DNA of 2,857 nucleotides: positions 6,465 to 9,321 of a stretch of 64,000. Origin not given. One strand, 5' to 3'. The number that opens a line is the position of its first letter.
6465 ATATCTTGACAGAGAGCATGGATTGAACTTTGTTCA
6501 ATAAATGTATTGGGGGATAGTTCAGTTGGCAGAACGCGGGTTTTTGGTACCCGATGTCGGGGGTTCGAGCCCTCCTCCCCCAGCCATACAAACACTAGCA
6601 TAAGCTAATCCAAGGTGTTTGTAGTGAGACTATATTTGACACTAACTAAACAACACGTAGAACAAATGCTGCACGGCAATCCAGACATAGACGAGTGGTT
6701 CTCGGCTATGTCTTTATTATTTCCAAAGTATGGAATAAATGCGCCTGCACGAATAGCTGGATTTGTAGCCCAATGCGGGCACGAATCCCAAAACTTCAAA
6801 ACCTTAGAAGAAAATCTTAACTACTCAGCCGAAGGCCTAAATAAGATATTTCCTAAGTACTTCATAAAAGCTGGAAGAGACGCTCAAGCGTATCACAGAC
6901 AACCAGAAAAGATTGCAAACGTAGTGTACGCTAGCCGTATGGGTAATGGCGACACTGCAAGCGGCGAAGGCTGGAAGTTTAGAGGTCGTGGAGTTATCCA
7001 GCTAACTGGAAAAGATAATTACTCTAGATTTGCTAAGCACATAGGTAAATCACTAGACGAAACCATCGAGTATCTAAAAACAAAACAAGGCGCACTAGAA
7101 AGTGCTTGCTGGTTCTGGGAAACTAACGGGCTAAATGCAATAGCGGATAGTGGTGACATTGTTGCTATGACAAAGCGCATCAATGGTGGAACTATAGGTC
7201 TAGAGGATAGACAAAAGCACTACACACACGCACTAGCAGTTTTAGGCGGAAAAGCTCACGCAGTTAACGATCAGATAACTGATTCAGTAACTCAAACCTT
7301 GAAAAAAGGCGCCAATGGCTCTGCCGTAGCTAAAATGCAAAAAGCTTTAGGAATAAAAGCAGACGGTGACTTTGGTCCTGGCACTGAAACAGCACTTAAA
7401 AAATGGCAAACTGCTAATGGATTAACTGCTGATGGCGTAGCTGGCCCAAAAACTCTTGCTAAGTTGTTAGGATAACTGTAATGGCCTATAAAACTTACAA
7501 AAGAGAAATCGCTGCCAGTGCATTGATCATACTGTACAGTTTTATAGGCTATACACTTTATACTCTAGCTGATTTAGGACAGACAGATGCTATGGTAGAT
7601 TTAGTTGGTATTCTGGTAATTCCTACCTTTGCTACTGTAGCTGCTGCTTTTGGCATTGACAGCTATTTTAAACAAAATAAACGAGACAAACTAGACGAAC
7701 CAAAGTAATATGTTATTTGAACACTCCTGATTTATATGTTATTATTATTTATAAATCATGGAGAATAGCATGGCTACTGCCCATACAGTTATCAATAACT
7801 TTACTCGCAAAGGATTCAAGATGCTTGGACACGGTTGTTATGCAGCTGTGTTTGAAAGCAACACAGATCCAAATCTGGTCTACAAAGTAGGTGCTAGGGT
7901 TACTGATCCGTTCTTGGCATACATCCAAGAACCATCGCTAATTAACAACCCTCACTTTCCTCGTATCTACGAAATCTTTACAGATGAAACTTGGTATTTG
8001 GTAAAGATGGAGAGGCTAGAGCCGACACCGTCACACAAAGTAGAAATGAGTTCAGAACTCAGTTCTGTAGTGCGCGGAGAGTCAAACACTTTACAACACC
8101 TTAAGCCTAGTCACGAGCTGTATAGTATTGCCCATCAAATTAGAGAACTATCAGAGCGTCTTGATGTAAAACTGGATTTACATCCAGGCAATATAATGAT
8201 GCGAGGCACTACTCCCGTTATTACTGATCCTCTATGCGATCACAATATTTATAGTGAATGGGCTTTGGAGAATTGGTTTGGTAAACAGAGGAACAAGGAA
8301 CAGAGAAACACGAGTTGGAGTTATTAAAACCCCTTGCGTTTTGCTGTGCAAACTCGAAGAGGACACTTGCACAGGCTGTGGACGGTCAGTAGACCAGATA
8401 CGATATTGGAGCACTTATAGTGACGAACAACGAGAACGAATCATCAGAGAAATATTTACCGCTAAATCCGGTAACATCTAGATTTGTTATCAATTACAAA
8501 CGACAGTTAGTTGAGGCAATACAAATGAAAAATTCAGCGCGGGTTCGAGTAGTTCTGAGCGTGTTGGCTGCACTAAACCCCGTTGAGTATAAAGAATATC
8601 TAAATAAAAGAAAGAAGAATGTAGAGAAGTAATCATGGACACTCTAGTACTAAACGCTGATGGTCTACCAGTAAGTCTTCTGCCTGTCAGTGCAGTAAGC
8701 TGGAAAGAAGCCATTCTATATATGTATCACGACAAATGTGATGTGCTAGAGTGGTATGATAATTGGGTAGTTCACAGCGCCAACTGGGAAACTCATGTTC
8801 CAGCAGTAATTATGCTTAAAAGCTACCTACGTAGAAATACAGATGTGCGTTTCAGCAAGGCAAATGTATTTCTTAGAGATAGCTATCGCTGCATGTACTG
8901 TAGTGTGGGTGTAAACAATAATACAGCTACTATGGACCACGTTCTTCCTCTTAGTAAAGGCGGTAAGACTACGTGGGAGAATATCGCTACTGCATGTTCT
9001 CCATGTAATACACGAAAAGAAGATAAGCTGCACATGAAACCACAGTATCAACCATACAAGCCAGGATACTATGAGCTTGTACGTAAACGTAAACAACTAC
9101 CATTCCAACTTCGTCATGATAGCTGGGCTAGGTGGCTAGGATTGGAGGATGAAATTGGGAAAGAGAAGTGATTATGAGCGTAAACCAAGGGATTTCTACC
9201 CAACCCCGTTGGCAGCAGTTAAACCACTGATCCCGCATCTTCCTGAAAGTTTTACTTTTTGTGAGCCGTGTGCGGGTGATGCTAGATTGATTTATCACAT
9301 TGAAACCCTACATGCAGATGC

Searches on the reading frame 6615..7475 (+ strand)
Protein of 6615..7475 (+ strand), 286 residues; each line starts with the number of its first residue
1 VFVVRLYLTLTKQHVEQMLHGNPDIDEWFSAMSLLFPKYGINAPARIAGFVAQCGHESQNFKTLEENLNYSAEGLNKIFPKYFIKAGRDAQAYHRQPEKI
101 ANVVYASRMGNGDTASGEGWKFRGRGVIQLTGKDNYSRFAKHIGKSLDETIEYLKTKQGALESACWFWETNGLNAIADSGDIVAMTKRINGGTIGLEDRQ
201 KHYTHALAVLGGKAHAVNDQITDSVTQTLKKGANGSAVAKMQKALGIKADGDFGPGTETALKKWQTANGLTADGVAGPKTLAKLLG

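Call 101: search_protein_families(library=pfam, proteins=[window:6615-7475:+], max_evalue=0.001)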
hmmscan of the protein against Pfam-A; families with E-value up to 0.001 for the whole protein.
window:6615-7475:+ (286 aa): 3 families
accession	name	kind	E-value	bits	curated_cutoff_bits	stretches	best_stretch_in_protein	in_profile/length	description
PF01471.23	PG_binding_1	-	4.4e-13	49.6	23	1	247-284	20-57/57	Putative peptidoglycan binding domain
PF00182.24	Glyco_hydro_19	-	2.4e-05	24.7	25.5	1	96-172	83-158/232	Chitinase class I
PF09374.15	PG_binding_3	-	0.00027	21.5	24.6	0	237-266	2-35/76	Predicted Peptidoglycan domain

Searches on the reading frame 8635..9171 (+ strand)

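Call 101: search_protein_families(library=pfam, proteins=[window:8635-9171:+], max_evalue=0.001)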
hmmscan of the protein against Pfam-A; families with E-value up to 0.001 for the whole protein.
window:8635-9171:+ (178 aa): 2 families
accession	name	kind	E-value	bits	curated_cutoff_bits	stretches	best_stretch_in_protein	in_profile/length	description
PF14279.12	HNH_5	-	1.2e-14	54.3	27.5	1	86-132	1-47/56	HNH endonuclease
PF01844.29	HNH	-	3.2e-13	50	21.4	1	86-131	1-47/47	HNH endonuclease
